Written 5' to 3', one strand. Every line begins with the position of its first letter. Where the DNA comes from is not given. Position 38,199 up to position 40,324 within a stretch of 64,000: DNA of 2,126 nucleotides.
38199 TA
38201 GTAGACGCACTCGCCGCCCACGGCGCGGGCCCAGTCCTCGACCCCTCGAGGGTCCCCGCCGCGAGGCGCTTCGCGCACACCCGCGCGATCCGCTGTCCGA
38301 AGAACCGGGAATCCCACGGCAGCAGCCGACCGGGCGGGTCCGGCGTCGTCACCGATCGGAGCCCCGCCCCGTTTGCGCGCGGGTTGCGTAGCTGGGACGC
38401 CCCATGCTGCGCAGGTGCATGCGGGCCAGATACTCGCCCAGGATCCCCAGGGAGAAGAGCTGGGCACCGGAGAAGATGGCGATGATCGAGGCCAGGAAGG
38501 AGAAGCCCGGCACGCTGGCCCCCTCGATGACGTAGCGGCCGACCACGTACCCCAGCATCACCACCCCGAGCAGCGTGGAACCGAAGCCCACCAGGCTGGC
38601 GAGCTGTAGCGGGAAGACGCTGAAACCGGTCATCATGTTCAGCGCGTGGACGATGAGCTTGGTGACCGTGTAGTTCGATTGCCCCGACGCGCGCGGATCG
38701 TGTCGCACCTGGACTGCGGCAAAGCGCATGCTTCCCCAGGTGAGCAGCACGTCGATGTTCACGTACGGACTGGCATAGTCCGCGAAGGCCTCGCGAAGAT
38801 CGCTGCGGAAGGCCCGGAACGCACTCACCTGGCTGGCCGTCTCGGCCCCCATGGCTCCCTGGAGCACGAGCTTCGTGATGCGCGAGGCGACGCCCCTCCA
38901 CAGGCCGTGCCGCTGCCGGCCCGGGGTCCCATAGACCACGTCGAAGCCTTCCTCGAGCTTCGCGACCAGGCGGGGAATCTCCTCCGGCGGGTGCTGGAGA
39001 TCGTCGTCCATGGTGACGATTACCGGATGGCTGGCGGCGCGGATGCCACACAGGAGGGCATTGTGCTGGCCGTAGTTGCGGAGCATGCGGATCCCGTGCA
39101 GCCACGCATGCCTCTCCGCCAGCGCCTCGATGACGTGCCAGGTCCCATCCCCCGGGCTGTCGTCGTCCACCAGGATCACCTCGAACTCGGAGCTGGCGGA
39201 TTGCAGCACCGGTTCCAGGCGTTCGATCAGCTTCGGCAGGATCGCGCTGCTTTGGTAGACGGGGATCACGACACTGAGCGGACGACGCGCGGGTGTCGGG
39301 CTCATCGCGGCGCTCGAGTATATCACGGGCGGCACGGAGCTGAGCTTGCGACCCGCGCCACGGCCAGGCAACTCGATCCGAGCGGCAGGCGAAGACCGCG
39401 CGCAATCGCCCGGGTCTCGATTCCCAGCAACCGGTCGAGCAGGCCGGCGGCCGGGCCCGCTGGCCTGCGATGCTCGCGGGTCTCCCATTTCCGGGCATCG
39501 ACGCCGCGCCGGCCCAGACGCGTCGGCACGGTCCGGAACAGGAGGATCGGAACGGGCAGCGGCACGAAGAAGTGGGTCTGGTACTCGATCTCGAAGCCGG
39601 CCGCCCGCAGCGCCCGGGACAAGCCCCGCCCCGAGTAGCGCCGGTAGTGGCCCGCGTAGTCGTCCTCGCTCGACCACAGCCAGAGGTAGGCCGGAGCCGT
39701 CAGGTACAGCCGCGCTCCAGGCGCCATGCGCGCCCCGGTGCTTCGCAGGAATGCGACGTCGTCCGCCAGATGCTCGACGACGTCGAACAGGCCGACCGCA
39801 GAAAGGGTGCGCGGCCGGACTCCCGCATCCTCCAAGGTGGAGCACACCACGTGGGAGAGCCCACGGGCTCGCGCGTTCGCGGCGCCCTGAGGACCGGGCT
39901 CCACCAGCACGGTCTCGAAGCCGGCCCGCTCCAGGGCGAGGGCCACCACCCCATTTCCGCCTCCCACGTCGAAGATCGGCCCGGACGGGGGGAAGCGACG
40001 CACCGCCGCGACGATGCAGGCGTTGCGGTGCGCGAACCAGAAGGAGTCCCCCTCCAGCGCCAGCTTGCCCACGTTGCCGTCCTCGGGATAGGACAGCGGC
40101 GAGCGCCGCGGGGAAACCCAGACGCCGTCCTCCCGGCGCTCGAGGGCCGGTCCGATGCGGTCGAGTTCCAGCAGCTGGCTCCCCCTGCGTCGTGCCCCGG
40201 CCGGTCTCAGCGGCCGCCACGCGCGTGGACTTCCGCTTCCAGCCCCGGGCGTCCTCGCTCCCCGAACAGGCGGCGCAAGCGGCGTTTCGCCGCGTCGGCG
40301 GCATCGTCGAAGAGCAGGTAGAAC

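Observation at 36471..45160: TetR-controlled RND pump runs without a break into an Arn-like Und-P aminosugar module (MTase-GT2-WecD-WecE)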

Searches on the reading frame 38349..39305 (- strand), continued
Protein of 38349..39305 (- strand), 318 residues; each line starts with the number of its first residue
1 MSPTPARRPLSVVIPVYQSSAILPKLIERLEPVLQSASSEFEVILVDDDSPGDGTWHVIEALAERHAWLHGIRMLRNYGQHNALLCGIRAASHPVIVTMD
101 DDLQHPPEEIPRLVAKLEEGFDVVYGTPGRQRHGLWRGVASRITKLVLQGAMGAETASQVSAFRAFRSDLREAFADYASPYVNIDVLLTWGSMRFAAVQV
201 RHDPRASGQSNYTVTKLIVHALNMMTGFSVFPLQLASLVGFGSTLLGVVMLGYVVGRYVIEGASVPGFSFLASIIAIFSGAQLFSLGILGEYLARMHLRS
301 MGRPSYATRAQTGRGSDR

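Call 66: search_protein_families(library=ncbifam, proteins=[L011:10978-11712:+, L011:10001-10981:+, L011:11715-12857:+, L052:334-1221:+, L052:1248-2384:+, L069:6761-7819:+, L069:7732-8724:+], max_evalue=1e-10)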
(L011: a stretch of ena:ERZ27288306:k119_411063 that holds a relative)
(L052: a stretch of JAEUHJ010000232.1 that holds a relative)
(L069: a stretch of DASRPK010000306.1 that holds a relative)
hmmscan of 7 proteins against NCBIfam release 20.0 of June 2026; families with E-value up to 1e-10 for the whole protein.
L011:10978-11712:+ (244 aa): 3 families
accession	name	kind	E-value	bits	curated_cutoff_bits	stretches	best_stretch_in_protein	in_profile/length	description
NF008212.0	PRK10975.1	equivalog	7e-27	94.7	219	1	5-231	5-224/232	dTDP-4-amino-4,6-dideoxy-D-galactose acyltransferase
TIGR02382.1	wecD_rffC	equivalog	2.2e-16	60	195.1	1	66-228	18-181/191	dTDP-4-amino-4,6-dideoxy-D-galactose acyltransferase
TIGR01575.1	rimI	equivalog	5.8e-11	42.7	86.4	0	134-236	20-121/132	ribosomal protein S18-alanine N-acetyltransferase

L011:10001-10981:+ (326 aa): 4 families
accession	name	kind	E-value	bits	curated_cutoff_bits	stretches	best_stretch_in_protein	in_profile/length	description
NF007986.1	PRK10714.1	equivalog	4.9e-54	183.5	529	1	8-309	6-310/316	undecaprenyl-phosphate 4-deoxy-4-formamido-L-arabinose transferase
NF047588.1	GlcsyltransPgfSStrep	equivalog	1.3e-43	149.4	500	1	10-310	3-305/308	glycosyltransferase PgfS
NF041875.1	EPS_EpsD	equivalog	1.6e-13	50.8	370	1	10-121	1-109/325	exopolysaccharide biosynthesis glycosyltransferase EpsD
TIGR03937.1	PgaC_IcaA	equivalog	1.7e-11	43.7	422.3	1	8-101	45-135/407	poly-beta-1,6-N-acetyl-D-glucosamine synthase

L011:11715-12857:+ (380 aa): 7 families
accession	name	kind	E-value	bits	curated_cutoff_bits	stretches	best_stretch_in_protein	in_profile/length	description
NF008687.0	PRK11706.1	equivalog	5.9e-161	535.4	375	1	5-377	1-373/375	dTDP-4-amino-4,6-dideoxygalactose transaminase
TIGR02379.1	ECA_wecE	subfamily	8.7e-149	495.4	434.85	1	6-376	2-373/376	dTDP-4-amino-4,6-dideoxy-D-glucose transaminase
TIGR03588.1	PseC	equivalog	7.8e-62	209.3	423.5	1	6-375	2-377/380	UDP-4-amino-4,6-dideoxy-N-acetyl-beta-L-altrosamine transaminase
NF008658.2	PRK11658.1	equivalog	1.3e-59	201.7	631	1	6-376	5-375/379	UDP-4-amino-4-deoxy-L-arabinose aminotransferase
TIGR04181.1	NHT_00031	hypoth_equivalog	3e-49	167.8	420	1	6-357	1-357/359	LegC family aminotransferase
TIGR04427.1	PLP_DesI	equivalog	9e-39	133.7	650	1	28-358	45-363/390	dTDP-4-dehydro-6-deoxyglucose aminotransferase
NF011936.0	PRK15407.1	equivalog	6.8e-34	117.3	423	1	70-215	108-253/440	lipopolysaccharide biosynthesis protein RfbH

L052:334-1221:+ (295 aa): 11 families
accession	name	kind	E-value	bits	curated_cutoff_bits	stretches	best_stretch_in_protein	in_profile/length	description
TIGR01207.1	rmlA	equivalog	3.2e-125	417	360.65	1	2-284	1-285/286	glucose-1-phosphate thymidylyltransferase RfbA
NF012024.0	PRK15480.1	equivalog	2e-114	381.6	588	1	2-283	5-288/292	glucose-1-phosphate thymidylyltransferase RfbA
TIGR01208.1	rmlA_long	equivalog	6.5e-51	173.3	320.25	1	2-236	1-235/353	glucose-1-phosphate thymidylyltransferase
TIGR03992.1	Arch_glmU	subfamily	2.9e-40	138.4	292.1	1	1-236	1-228/393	bifunctional sugar-1-phosphate nucleotidylyltransferase/acetyltransferase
NF041173.1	Sug_nt_acttase_Thmprot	equivalog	9.6e-28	97.2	600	1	1-234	1-226/405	bifunctional sugar-1-phosphate nucleotidylyltransferase/acetyltransferase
NF041313.1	UDPGP_AglF_Halo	equivalog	4.8e-27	94.9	400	1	1-206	1-206/234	UTP--glucose-1-phosphate uridylyltransferase AglF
NF052502.1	man1P_GTase_Rv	exception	1e-21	77.2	440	1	3-233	3-228/352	mannose-1-phosphate guanylyltransferase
TIGR01099.1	galU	equivalog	3e-18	66.4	326.8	0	74-211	95-243/261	UTP--glucose-1-phosphate uridylyltransferase GalU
NF045761.1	NAMPUrTaseMurU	equivalog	1.6e-16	60.9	250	1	1-232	1-224/226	N-acetylmuramate alpha-1-phosphate uridylyltransferase MurU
NF003670.0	PRK05293.1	equivalog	1.6e-12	47.1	470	0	131-233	153-256/382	glucose-1-phosphate adenylyltransferase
TIGR02091.1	glgC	equivalog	3.4e-11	42.8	424.9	0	123-232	138-256/364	glucose-1-phosphate adenylyltransferase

L052:1248-2384:+ (378 aa): 13 families
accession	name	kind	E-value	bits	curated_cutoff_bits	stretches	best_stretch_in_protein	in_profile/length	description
TIGR01181.1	dTDP_gluc_dehyt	equivalog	2.1e-139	464.1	365.1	1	21-372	2-320/321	dTDP-glucose 4,6-dehydratase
NF007490.0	PRK10084.1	subfamily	1.9e-136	454.8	649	1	19-372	1-343/361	dTDP-glucose 4,6-dehydratase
NF007582.0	PRK10217.1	equivalog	2.5e-135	451.2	698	1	20-371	3-339/355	dTDP-glucose 4,6-dehydratase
TIGR04180.1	EDH_00030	hypoth_equivalog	1.2e-39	136.2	475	2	161-350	112-296/297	NAD-dependent 4,6-dehydratase LegB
TIGR01179.1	galE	equivalog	2e-30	105.8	262.3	1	21-134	2-111/332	UDP-glucose 4-epimerase GalE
TIGR02622.1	CDP_4_6_dhtase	equivalog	4e-21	75.5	278.45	0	157-364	116-331/352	CDP-glucose 4,6-dehydratase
NF007956.0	PRK10675.1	subfamily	1.5e-20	73.6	394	1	19-363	1-329/338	UDP-glucose 4-epimerase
NF011728.1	PRK15181.1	equivalog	4.2e-20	72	760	0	190-368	160-342/348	Vi polysaccharide biosynthesis UDP-N-acetylglucosaminuronic acid C-4 epimerase TviC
TIGR01472.1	gmd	equivalog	6.7e-17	61.7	415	0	161-306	122-269/342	GDP-mannose 4,6-dehydratase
TIGR02197.1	heptose_epim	equivalog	8.1e-15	54.8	274.6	0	21-136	1-107/316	ADP-glyceromanno-heptose 6-epimerase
NF043036.1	ErythonDh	equivalog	1.9e-14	53.6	325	1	19-136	1-116/321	D-erythronate dehydrogenase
TIGR03466.1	HpnA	hypoth_equivalog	5.1e-13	48.6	367.65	0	20-133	2-102/327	hopanoid-associated sugar epimerase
NF047922.1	GDPFucSynFcl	equivalog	1.2e-11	44.6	500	0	191-368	130-306/308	GDP-L-fucose synthase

L069:6761-7819:+ (352 aa): 15 families
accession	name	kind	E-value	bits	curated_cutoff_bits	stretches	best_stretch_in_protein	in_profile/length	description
NF007582.0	PRK10217.1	equivalog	2.6e-160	533.3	698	1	3-348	4-353/355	dTDP-glucose 4,6-dehydratase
NF007490.0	PRK10084.1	subfamily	4e-154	513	649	1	1-342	1-350/361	dTDP-glucose 4,6-dehydratase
TIGR01181.1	dTDP_gluc_dehyt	equivalog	3.1e-140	466.8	365.1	1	3-335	2-320/321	dTDP-glucose 4,6-dehydratase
TIGR04180.1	EDH_00030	hypoth_equivalog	1.9e-32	112.5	475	1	4-269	2-258/297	NAD-dependent 4,6-dehydratase LegB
TIGR01179.1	galE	equivalog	4.7e-31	107.8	262.3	1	4-330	3-329/332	UDP-glucose 4-epimerase GalE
TIGR02622.1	CDP_4_6_dhtase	equivalog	3.8e-21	75.6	278.45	1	4-175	8-172/352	CDP-glucose 4,6-dehydratase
TIGR03466.1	HpnA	hypoth_equivalog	3.4e-19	68.9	367.65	1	2-276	2-255/327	hopanoid-associated sugar epimerase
TIGR01472.1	gmd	equivalog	8e-19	68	415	1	53-324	58-336/342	GDP-mannose 4,6-dehydratase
NF007956.0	PRK10675.1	subfamily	1.2e-16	60.8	394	1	1-331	1-334/338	UDP-glucose 4-epimerase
NF052578.1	StrlDmthSdmBMthl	equivalog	1.2e-15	58.1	600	1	1-257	1-234/328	sterol demethylase protein SdmB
NF042422.1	oxyalk_red_OleD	equivalog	1.9e-13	50.5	580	1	1-245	1-228/329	2-alkyl-3-oxoalkanoate reductase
NF011728.1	PRK15181.1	equivalog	1.9e-13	50.2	760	1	3-328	18-339/348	Vi polysaccharide biosynthesis UDP-N-acetylglucosaminuronic acid C-4 epimerase TviC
TIGR01214.1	rmlD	equivalog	5.5e-12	45.4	224.05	1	4-172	3-139/285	dTDP-4-dehydrorhamnose reductase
NF047922.1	GDPFucSynFcl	equivalog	7.3e-12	45.3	500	0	154-331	131-306/308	GDP-L-fucose synthase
NF043036.1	ErythonDh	equivalog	1e-11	44.6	325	1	1-173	1-165/321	D-erythronate dehydrogenase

L069:7732-8724:+ (330 aa): 13 families
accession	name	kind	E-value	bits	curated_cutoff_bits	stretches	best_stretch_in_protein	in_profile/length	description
TIGR01207.1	rmlA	equivalog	2.1e-148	493.1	360.65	1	30-314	1-285/286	glucose-1-phosphate thymidylyltransferase RfbA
NF012024.0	PRK15480.1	equivalog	3.1e-138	459.8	588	1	29-316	4-291/292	glucose-1-phosphate thymidylyltransferase RfbA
TIGR01208.1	rmlA_long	equivalog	6.1e-53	179.9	320.25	1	30-265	1-234/353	glucose-1-phosphate thymidylyltransferase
TIGR03992.1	Arch_glmU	subfamily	7.4e-40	137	292.1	1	30-257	2-219/393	bifunctional sugar-1-phosphate nucleotidylyltransferase/acetyltransferase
NF041313.1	UDPGP_AglF_Halo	equivalog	5e-30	104.7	400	1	30-236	2-205/234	UTP--glucose-1-phosphate uridylyltransferase AglF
NF041173.1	Sug_nt_acttase_Thmprot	equivalog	7.6e-28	97.6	600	1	30-258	2-220/405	bifunctional sugar-1-phosphate nucleotidylyltransferase/acetyltransferase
NF052502.1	man1P_GTase_Rv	exception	9.4e-27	93.8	440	1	31-263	3-228/352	mannose-1-phosphate guanylyltransferase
TIGR01099.1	galU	equivalog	2.2e-21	76.6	326.8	0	30-81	3-54/261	UTP--glucose-1-phosphate uridylyltransferase GalU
NF045761.1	NAMPUrTaseMurU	equivalog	1.1e-15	58.1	250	1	30-262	2-224/226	N-acetylmuramate alpha-1-phosphate uridylyltransferase MurU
NF003670.0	PRK05293.1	equivalog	2.1e-15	56.6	470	1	31-262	7-255/382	glucose-1-phosphate adenylyltransferase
TIGR02091.1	glgC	equivalog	1.9e-14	53.5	424.9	0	132-262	117-256/364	glucose-1-phosphate adenylyltransferase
NF049965.1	GlMnHpPGnyltfHddC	equivalog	6.9e-12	45.5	300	1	30-211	2-174/221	D-glycero-D-manno-heptose 1-phosphate guanosyltransferase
NF007516.0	PRK10122.1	equivalog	5.2e-11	42.2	534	0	29-81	4-56/297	UTP--glucose-1-phosphate uridylyltransferase GalF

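Call 70: search_protein_families(library=ncbifam, proteins=[L011:1771-4815:-, L011:4869-6047:-, L011:6222-7574:-, L011:7881-9854:-], max_evalue=0.00001)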
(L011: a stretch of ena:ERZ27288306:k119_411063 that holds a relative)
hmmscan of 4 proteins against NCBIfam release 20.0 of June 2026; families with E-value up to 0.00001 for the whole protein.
L011:1771-4815:- (1014 aa): 12 families
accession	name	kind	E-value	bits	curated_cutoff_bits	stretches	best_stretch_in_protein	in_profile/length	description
NF033617.1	RND_permease_2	subfamily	1.2e-123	414.2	1250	1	5-1005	2-1007/1009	multidrug efflux RND transporter permease subunit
NF000282.2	RND_permease_1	subfamily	2.3e-102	343.6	1250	1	5-1005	2-1027/1029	multidrug efflux RND transporter permease subunit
TIGR00915.1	2A0602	subfamily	1.5e-97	327.7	940.35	1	3-1006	1-1029/1050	efflux RND transporter permease subunit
TIGR00914.1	2A0601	subfamily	1.2e-87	294.7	701.45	1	8-1010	10-1040/1051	CusA/CzcA family heavy metal efflux RND transporter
NF007133.0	PRK09579.1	equivalog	8.5e-67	225.5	1763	2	1-524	1-526/1017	multidrug efflux RND transporter permease subunit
NF007842.1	PRK10555.1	equivalog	1.1e-65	222.1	1854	2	3-598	1-615/1036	multidrug efflux RND transporter permease AcrD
NF007131.0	PRK09577.1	equivalog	2.2e-61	207.7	1768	1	4-1006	2-1023/1045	multidrug efflux RND transporter permease subunit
NF007798.0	PRK10503.1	equivalog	4.4e-56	190.1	1584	1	8-1004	17-1021/1040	MdtB/MuxB family multidrug efflux RND transporter permease subunit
NF011706.2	PRK15127.1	equivalog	4.3e-53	180.5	2150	1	5-1005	3-1029/1049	multidrug efflux RND transporter permease subunit AcrB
NF007905.0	PRK10614.1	equivalog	1.2e-49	168.9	1774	2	5-596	5-600/1025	multidrug efflux RND transporter permease subunit MdtC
NF000037.1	RND_perm_OqxB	exception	4.8e-49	167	2200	1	1-1004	1-1033/1050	multidrug efflux RND transporter permease subunit OqxB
TIGR00921.1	2A067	subfamily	9.6e-15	53.7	351.9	2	771-1002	106-343/733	hydrophobe/amphiphile efflux-3 (HAE3) family transporter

L011:4869-6047:- (392 aa): 13 families
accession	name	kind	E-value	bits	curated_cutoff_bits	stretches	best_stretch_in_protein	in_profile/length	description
TIGR01730.1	RND_mfp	subfamily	6.3e-63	212.7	94.9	1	68-388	2-320/322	efflux RND transporter periplasmic adaptor subunit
TIGR00999.1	8a0102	subfamily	1.4e-22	80.1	319.3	1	111-378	1-267/271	CzcB/NccB family metal efflux transporter periplasmic adaptor subunit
NF008589.1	PRK11556.1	equivalog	3.3e-16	59.2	391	1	85-387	77-385/392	MdtA/MuxA family multidrug efflux RND transporter periplasmic adaptor subunit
NF033138.2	RND-peri-MexC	equivalog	7.2e-16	58.3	625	2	39-190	12-168/375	MexC family multidrug efflux RND transporter periplasmic adaptor subunit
NF002939.0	PRK03598.1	equivalog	2.9e-14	53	393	1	91-149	43-101/332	secretion protein HlyD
NF011604.1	PRK15030.1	equivalog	7.4e-14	51.5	765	1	32-388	4-374/397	multidrug efflux RND transporter periplasmic adaptor subunit AcrA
NF007785.0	PRK10476.1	equivalog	1.9e-12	46.7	376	1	90-156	46-113/347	multidrug transporter subunit MdtN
NF045904.1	RND-peri-MexE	equivalog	1.8e-11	43.5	714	1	82-388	53-367/390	multidrug efflux RND transporter periplasmic adaptor subunit MexE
TIGR00998.1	8a0101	subfamily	1.6e-10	40.5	390.8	0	90-138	40-88/334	EmrA/EmrK family multidrug efflux transporter periplasmic adaptor subunit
NF007362.0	PRK09859.1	equivalog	1.7e-10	40.6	738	1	39-387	7-369/385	multidrug transporter subunit MdtE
NF033834.1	RND_adapt_MexA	exception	1.8e-10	40.5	750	1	39-387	10-358/373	multidrug efflux RND transporter periplasmic adaptor subunit MexA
NF008606.0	PRK11578.1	equivalog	1.7e-08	34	342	1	40-377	12-364/371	macrolide transporter subunit MacA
NF007132.1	PRK09578.1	equivalog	1.7e-08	33.6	512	1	40-387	16-373/396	MexX/AxyX family multidrug efflux RND transporter periplasmic adaptor subunit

L011:6222-7574:- (450 aa): 0 families

L011:7881-9854:- (657 aa): 0 families

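Call 71: find_encoding_contigs(protein=P0046, flank=10000, max_places=1)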
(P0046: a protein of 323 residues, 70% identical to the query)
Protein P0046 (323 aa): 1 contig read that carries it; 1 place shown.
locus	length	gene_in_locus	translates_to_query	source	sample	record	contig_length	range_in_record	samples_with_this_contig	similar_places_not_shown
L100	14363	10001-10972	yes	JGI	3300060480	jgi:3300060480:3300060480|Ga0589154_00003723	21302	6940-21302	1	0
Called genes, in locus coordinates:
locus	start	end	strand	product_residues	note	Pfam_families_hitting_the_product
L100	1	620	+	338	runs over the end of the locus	PF00248:Aldo_ket_red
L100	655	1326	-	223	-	PF09365:DUF2461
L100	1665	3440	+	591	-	PF08811:DUF1800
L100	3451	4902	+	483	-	PF07394:DUF1501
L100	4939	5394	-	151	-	-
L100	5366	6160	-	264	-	PF00106:adh_short, PF13561:adh_short_C2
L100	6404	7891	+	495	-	-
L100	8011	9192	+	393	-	PF01041:DegT_DnrJ_EryC1, PF00155:Aminotran_1_2 (weak), PF00266:Aminotran_5 (weak)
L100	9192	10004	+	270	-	PF00583:Acetyltransf_1, PF13673:Acetyltransf_10 (weak), PF13508:Acetyltransf_7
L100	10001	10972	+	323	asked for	PF00535:Glycos_transf_2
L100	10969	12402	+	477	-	PF01425:Amidase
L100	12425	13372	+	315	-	PF00296:Bac_luciferase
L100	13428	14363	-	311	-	?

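Call 72: find_encoding_contigs(protein=P0044, flank=10000, max_places=1)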
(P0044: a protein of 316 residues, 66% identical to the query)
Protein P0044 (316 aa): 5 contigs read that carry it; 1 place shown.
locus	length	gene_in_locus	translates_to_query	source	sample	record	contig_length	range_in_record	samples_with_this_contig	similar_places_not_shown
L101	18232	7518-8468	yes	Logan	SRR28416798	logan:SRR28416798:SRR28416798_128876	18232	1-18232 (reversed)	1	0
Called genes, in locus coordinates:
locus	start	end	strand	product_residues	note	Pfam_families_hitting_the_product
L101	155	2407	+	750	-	PF12228:DUF3604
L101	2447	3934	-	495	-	PF00884:Sulfatase, PF01663:Phosphodiest, PF16347:SGSH_C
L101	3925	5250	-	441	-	PF00535:Glycos_transf_2, PF01209:Ubie_methyltran (weak), PF13489:Methyltransf_23, PF08241:Methyltransf_11, PF08242:Methyltransf_12, PF13649:Methyltransf_25, PF13847:Methyltransf_31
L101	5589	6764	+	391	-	PF01041:DegT_DnrJ_EryC1, PF00155:Aminotran_1_2 (weak), PF00266:Aminotran_5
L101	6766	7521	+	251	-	PF00583:Acetyltransf_1, PF13673:Acetyltransf_10 (weak), PF13508:Acetyltransf_7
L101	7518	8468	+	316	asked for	PF00535:Glycos_transf_2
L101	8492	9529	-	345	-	PF13472:Lipase_GDSL_2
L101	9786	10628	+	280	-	PF02668:TauD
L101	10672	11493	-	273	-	PF05721:PhyH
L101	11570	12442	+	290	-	PF00296:Bac_luciferase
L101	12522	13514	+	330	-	PF00248:Aldo_ket_red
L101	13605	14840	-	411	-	PF00067:p450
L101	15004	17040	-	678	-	PF00753:Lactamase_B, PF14863:Alkyl_sulf_dimr, PF14864:Alkyl_sulf_C, PF02036:SCP2 (weak)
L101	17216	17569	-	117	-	PF00550:PP-binding (weak)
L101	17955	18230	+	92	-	?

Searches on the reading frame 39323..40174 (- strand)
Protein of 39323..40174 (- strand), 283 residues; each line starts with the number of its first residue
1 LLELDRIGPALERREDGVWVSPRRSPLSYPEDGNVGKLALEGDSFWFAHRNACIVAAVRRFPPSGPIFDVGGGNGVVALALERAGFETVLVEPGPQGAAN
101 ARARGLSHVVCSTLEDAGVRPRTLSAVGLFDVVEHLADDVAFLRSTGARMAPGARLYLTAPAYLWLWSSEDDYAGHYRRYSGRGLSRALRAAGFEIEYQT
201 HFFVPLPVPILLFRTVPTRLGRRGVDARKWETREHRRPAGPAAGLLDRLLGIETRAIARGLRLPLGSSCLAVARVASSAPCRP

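Call 7: search_protein_families(library=pfam, proteins=[window:39323-40174:-], max_evalue=0.01)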
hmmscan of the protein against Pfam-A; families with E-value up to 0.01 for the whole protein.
window:39323-40174:- (283 aa): 4 families
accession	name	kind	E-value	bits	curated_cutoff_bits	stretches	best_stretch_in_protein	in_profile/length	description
PF13489.12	Methyltransf_23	-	4e-15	56.4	27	1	60-197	19-162/164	Methyltransferase domain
PF08241.18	Methyltransf_11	-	1.8e-05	25.7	21.2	1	69-157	2-94/95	Methyltransferase domain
PF08242.18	Methyltransf_12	-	0.00027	22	30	1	69-156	2-98/98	Methyltransferase domain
PF13649.12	Methyltransf_25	-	0.005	17.9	27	1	67-151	1-94/97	Methyltransferase domain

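Call 8: search_protein_families(library=ncbifam, proteins=[window:39323-40174:-], max_evalue=0.001)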
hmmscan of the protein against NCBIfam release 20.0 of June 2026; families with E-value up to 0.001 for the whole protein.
window:39323-40174:- (283 aa): 1 family
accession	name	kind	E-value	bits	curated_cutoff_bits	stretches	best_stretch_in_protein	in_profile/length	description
TIGR01983.1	UbiG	equivalog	0.00012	21.5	102.95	1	67-159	53-152/228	bifunctional 2-polyprenyl-6-hydroxyphenol methylase/3-demethylubiquinol 3-O-methyltransferase UbiG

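Call 65: search_solved_structures(query=window:39323-40174:-, max_evalue=0.01, show_alignments=0)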
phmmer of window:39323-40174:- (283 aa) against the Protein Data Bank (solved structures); distinct sequences matched with E-value up to 0.01: 5.
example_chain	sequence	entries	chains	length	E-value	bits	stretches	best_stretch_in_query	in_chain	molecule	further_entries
2avn_A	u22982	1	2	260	7.1e-06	28.9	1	67-144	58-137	ubiquinone/menaquinone biosynthesis methyltransferase-related protein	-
7qcb_A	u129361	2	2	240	0.00052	22.8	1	53-111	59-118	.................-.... 27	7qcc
2p7h_A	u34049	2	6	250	0.0016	21.2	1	53-161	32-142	Hypothetical protein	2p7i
1ufk_A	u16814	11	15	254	0.0064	19.3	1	52-107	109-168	TT0836 protein | Ribosomal protein L11 methyltransferase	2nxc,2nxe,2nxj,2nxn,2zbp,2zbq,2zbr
3cjt_A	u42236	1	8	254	0.008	18.9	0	52-107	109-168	Ribosomal protein L11 methyltransferase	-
